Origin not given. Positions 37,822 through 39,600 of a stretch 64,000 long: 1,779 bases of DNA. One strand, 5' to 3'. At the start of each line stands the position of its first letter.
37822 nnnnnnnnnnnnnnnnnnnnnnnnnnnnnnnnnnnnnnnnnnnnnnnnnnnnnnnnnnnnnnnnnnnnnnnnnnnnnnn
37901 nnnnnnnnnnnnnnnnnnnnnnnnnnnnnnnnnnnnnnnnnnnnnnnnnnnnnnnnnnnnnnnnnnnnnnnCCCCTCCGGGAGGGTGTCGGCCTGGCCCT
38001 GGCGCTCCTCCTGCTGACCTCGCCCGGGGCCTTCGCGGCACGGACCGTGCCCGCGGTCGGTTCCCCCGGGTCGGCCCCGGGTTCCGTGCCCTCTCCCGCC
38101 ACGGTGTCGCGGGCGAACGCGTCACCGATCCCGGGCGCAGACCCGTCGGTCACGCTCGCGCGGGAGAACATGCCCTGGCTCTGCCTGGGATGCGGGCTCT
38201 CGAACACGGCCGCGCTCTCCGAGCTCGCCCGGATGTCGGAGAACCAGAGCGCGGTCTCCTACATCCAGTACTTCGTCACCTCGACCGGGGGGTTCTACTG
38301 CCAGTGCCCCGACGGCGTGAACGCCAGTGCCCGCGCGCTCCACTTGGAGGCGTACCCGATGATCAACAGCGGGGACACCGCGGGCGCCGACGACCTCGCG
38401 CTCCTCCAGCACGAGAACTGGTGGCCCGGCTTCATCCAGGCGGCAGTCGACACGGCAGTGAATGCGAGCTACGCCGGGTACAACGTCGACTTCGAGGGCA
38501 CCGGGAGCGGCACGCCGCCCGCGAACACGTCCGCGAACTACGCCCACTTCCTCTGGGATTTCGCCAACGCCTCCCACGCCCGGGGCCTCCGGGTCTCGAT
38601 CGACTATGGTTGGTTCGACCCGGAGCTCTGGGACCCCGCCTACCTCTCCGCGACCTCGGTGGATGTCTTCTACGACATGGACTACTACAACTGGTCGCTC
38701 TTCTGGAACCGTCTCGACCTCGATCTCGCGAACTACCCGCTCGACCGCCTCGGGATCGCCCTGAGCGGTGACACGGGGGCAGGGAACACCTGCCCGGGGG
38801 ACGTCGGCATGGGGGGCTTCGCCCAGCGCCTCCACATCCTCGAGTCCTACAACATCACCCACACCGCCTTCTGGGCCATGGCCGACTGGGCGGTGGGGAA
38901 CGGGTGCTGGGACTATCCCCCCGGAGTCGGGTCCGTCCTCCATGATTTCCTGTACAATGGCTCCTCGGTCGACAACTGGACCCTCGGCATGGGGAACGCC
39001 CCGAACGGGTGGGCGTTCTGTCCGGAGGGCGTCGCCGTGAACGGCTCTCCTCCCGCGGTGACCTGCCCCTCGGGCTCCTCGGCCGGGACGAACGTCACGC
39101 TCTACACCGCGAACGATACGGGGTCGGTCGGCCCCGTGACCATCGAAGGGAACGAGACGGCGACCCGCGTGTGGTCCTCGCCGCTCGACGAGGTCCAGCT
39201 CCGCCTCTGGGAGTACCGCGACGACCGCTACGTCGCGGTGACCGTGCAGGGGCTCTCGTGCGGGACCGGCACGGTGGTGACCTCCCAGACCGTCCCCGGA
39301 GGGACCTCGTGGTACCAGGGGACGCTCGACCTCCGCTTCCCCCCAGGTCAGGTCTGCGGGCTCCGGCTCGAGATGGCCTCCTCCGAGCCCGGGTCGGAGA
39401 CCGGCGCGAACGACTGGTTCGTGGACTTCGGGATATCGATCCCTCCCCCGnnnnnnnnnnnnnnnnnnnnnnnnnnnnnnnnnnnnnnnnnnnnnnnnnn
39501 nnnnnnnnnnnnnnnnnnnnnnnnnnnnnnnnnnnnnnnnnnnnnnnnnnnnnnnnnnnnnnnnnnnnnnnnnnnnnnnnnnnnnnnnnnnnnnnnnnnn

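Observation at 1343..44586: Plug-and-play surface display: five unrelated head domains on one shared Cys-paired Ig-like stalk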

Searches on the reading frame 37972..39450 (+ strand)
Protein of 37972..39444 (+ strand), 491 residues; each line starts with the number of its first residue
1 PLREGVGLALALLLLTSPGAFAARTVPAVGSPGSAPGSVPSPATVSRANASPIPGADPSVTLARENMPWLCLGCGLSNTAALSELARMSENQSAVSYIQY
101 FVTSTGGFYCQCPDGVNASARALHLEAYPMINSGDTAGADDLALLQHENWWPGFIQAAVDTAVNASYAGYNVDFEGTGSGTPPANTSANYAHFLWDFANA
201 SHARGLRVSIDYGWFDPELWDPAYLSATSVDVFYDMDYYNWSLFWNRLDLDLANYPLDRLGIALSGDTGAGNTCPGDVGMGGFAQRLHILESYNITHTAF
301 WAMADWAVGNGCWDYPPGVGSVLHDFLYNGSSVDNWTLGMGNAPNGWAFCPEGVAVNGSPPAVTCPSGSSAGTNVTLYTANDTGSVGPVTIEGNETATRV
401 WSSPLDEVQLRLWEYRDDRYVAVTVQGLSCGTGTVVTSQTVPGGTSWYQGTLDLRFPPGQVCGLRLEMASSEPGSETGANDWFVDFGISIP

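Call 28: search_protein_families(library=pfam, proteins=[window:37972-39444:+], max_evalue=1)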
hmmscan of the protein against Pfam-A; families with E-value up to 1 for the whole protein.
window:37972-39444:+ (491 aa): 0 families

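Call 29: search_solved_structures(query=window:37972-39444:+, max_evalue=10, show_alignments=2)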
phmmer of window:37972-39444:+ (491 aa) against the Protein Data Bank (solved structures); distinct sequences matched with E-value up to 10: 0.

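Call 42: find_homologous_proteins(query=window:37972-39444:+, max_evalue=0.001)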
Query window:37972-39444:+ (491 aa): 8 proteins with E <= 0.001 among 8000 candidates.
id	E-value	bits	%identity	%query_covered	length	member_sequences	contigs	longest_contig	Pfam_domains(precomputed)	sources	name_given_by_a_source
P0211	0.0e+0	1141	100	100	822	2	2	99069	PF00801.27,PF13573.13,PF18911.7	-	-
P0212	4.6e-224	763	69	94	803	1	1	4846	PF00801.27,PF18911.7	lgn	-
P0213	2.8e-196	671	68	86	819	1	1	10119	PF00801.27,PF13573.13,PF18911.7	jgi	jgi:PKD repeat protein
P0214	1.0e-187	643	62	95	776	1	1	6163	PF00801.27,PF13573.13,PF18911.7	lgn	-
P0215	1.2e-185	636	62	90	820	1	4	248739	PF00801.27,PF18911.7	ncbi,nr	ncbi:MAG: PKD domain-containing protein [Euryarchaeota archaeon]|nr:PKD domain-containing protein [E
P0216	1.5e-152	527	56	87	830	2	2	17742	PF22352.3,PF00801.27,PF18911.7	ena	-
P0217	4.5e-147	509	57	82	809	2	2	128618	PF00801.27,PF13573.13,PF18911.7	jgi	jgi:PKD repeat protein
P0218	1.2e-144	501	57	82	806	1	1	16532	PF22352.3,PF00801.27,PF18911.7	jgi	jgi:PKD repeat protein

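Call 47: search_solved_structures(query=A2, max_evalue=10)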
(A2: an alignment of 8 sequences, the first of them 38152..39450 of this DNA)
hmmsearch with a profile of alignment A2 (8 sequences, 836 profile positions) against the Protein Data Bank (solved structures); distinct sequences matched with E-value up to 10: 28.
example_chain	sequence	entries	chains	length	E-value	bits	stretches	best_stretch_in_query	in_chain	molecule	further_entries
9lqj_A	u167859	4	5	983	5.6e-25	90.9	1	445-605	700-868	Collagenase ColH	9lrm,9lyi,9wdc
9lrk_A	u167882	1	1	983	5.6e-25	90.9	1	445-605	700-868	Collagenase ColH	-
4jrw_A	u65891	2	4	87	1.5e-11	46.5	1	439-512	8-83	Collagenase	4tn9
4aqo_A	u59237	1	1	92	1.7e-11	46.3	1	439-512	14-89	COLLAGENASE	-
2y72_A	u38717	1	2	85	1.9e-11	46.2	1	439-512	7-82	COLLAGENASE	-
4u7k_A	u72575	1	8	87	1.8e-10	43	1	444-510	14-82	ColH protein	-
4u6t_A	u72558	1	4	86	1.9e-10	42.9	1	445-510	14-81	ColH protein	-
4jgu_A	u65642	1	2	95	5.7e-10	41.3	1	526-597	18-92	ColH protein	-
2y3u_A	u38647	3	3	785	1.4e-09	40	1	439-511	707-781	COLLAGENASE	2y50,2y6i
4l9d_A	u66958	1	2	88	2.7e-09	39.1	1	445-515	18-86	Protease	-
6aem_A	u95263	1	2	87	9.1e-09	37.3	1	454-513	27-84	PKD domain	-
6nz0_Z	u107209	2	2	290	1.9e-07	33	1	572-684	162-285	Dyslexia-associated protein KIAA0319-like protein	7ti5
2kzw_A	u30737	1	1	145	1.9e-07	32.9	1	435-510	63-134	Uncharacterized protein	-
5lxk_A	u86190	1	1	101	3.8e-07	32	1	688-775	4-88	Decoration protein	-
2c26_A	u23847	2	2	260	6.1e-07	31.3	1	536-601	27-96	ENDOGLUCANASE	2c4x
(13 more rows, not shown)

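Call 56: predict_structure(alignment_id=A2)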
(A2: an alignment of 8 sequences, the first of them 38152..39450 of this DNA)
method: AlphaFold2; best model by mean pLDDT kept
length: 433 residues; sequences in the alignment: 8
mean_pLDDT: 50.5   pTM: 0.45
mean pLDDT of the five models: 50.5, 49.3, 48.7, 42.1, 40.8
residues with pLDDT >= 90: 2; 70-90: 84; 50-70: 108; < 50: 239
segments of 3 or more residues with pLDDT < 50: 1-17, 27-32, 152-172, 174-336, 353-361, 383-388, 410-425
pLDDT, mean of each block of 10 residues (from residue 1): 30 47 52 59 78 64 70 63 79 89 82 65 59 72 70 44 40 38 40 36 27 27 30 29 27 31 33 32 36 44 42 34 34 44 67 45 69 73 50 69 64 32 50 55
secondary structure, 60 per line:
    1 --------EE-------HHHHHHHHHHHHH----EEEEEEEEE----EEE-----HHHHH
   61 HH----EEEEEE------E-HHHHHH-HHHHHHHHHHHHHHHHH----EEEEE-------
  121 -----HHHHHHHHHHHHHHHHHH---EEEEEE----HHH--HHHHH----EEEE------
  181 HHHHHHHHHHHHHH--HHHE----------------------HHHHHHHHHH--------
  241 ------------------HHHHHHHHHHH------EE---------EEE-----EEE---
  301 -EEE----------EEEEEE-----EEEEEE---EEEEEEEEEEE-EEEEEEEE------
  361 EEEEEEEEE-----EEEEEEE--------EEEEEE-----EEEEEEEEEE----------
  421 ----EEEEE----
elements in order: H18-30 E35-43 E48-50 H56-62 E67-72 H81-86 H88-104 E109-113 H126-143 E147-152 H162-166 E171-174 H181-194 H223-232 H259-269 E287-289 E295-297 E302-304 E315-320 E326-331 E335-345 E347-354 E361-369 E375-381 E390-395 E401-410 E425-429

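Call 60: fold_search(model_id=the predicted structure, library=pdb)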
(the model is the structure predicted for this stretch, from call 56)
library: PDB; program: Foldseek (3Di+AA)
matches with E <= 10: 1693; with E <= 0.001: 119
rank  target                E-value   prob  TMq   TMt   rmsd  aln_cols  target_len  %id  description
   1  5x7g                  1.1e-07  1.00  0.33  0.22  18.9       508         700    9  Crystal Structure of Paenibacillus sp. 598K cycloisomaltooligosaccharide glucanotransferase (released 2017-04-26)
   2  4s3k                  3.4e-07  1.00  0.36  0.37   4.5       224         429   12  Crystal structure of the Bacillus megaterium QM B1551 spore cortex-lytic enzyme SleL (released 2015-08-19)
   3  5jh8                  3.6e-07  1.00  0.35  0.46   4.2       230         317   19  Crystal structure of chitinase from Chromobacterium violaceum ATCC 12472 (released 2016-05-25)
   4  3wnn_A                3.6e-07  1.00  0.33  0.22  20.2       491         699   10  D308A mutant of Bacillus circulans T-3040 cycloisomaltooligosaccharide glucanotransferase complexed with isomaltooctao (released 2014-02-05)
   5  3wno_A                3.6e-07  1.00  0.33  0.22  18.9       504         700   10  D308A mutant of Bacillus circulans T-3040 cycloisomaltooligosaccharide glucanotransferase complexed with cycloisomalto (released 2014-02-05)
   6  3wnl_A                3.8e-07  1.00  0.33  0.22  18.1       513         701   10  D308A mutant of Bacillus circulans T-3040 cycloisomaltooligosaccharide glucanotransferase complexed with isomaltohexao (released 2014-02-05)
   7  3wnp_A                4.5e-07  1.00  0.33  0.22  18.7       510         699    9  D308A, F268V, D469Y, A513V, and Y515S quintuple mutant of Bacillus circulans T-3040 cycloisomaltooligosaccharide gluca (released 2014-02-05)
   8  3wnn_B                1.4e-06  1.00  0.33  0.22  18.6       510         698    9  D308A mutant of Bacillus circulans T-3040 cycloisomaltooligosaccharide glucanotransferase complexed with isomaltooctao (released 2014-02-05)
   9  5la1                  2.1e-06  1.00  0.31  0.29  18.6       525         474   14  The mechanism by which arabinoxylanases can recognise highly decorated xylans (released 2016-08-31)
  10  4q6t                  2.2e-06  1.00  0.36  0.44   5.0       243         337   18  The crystal structure of a class V chitininase from Pseudomonas fluorescens Pf-5 (released 2014-05-07)
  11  5la2_B                2.7e-06  1.00  0.32  0.30  18.2       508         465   14  The mechanism by which arabinoxylanases can recognise highly decorated xylans (released 2016-08-31)
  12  4wiw_D                4.0e-06  1.00  0.37  0.44   9.8       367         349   12  Crystal structure of C-terminal domain of putative chitinase from Desulfitobacterium hafniense DCB-2 (released 2014-10-08)
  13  4wiw_A                4.5e-06  1.00  0.37  0.44   9.9       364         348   13  Crystal structure of C-terminal domain of putative chitinase from Desulfitobacterium hafniense DCB-2 (released 2014-10-08)
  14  4s3j_B                5.1e-06  1.00  0.36  0.36   4.2       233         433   14  Crystal structure of the Bacillus cereus spore cortex-lytic enzyme SleL (released 2015-08-19)
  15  5g56                  6.1e-06  1.00  0.32  0.22  18.8       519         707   15  THE TETRA-MODULAR CELLULOSOMAL ARABINOXYLANASE CtXyl5A STRUCTURE AS REVEALED BY X-RAY CRYSTALLOGRAPHY (released 2016-06-29)
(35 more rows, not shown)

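Call 74: find_encoding_contigs(protein=P0211, flank=2000, max_places=3)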
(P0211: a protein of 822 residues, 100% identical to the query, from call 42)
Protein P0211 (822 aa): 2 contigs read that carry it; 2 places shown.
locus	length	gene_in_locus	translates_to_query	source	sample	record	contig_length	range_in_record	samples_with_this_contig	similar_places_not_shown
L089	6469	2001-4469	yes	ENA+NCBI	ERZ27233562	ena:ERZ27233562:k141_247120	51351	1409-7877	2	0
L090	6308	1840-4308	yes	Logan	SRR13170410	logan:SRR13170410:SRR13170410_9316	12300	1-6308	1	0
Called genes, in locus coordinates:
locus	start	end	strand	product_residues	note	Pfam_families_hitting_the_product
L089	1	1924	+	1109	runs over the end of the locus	?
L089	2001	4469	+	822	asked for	PF00801:PKD, PF18911:PKD_4, PF13573:SprB (faint), PF00801:PKD (weak)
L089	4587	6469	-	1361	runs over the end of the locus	PF13418:Beta-prop_TYW4 (faint), PF24681:Kelch_KLHDC2_KLHL20_DRC7 (weak), PF13415:Beta-prop_FBX42, PF24681:Kelch_KLHDC2_KLHL20_DRC7, PF24981:Beta-prop_ATRN-LZTR1 (weak), PF13415:Beta-prop_FBX42, PF24681:Kelch_KLHDC2_KLHL20_DRC7 (weak), PF00801:PKD (weak), +1 more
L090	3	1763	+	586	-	?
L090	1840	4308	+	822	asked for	PF00801:PKD, PF18911:PKD_4, PF13573:SprB (faint), PF00801:PKD (weak)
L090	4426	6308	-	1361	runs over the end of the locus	PF13418:Beta-prop_TYW4 (faint), PF24681:Kelch_KLHDC2_KLHL20_DRC7 (weak), PF13415:Beta-prop_FBX42, PF24681:Kelch_KLHDC2_KLHL20_DRC7, PF24981:Beta-prop_ATRN-LZTR1 (weak), PF13415:Beta-prop_FBX42, PF24681:Kelch_KLHDC2_KLHL20_DRC7 (weak), PF00801:PKD (weak), +1 more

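Call 76: find_encoding_contigs(protein=P0215, flank=10000, max_places=2)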
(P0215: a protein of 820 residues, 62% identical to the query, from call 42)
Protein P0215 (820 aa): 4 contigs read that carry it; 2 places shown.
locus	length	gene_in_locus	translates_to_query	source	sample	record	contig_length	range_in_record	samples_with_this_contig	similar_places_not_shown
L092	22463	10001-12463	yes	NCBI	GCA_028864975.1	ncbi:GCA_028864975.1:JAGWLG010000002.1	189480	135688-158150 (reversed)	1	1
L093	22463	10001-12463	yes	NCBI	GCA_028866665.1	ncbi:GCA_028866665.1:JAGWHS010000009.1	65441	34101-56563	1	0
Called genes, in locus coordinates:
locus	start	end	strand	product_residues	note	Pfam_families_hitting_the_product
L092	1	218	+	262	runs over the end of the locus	PF01909:NTP_transf_2 (weak)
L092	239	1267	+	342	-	PF07992:Pyr_redox_2, PF00890:FAD_binding_2 (faint)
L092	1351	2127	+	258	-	PF14417:MEDS (faint)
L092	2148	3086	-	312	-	PF00339:Arrestin_N (weak), PF02752:Arrestin_C (faint)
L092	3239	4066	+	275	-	PF00561:Abhydrolase_1, PF12146:Hydrolase_4, PF12697:Abhydrolase_6, PF00561:Abhydrolase_1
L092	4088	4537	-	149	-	-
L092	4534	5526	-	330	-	PF09674:DUF2400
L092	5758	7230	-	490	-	PF00999:Na_H_Exchanger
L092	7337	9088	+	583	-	PF14716:HHH_8, PF14791:DNA_pol_B_thumb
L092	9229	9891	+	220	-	PF00702:Hydrolase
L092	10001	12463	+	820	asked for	PF00801:PKD (weak), PF18911:PKD_4, PF00801:PKD, PF18911:PKD_4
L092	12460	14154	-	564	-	PF00083:Sugar_tr, PF06609:TRI12, PF07690:MFS_1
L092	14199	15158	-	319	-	PF02445:NadA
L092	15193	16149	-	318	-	PF02749:QRPTase_N, PF01729:QRPTase_C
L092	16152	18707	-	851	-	PF13191:AAA_16, PF13401:AAA_22 (faint), PF13424:TPR_12 (faint), PF17874:TPR_MalT (faint)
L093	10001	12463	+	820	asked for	PF00801:PKD (weak), PF18911:PKD_4, PF00801:PKD, PF18911:PKD_4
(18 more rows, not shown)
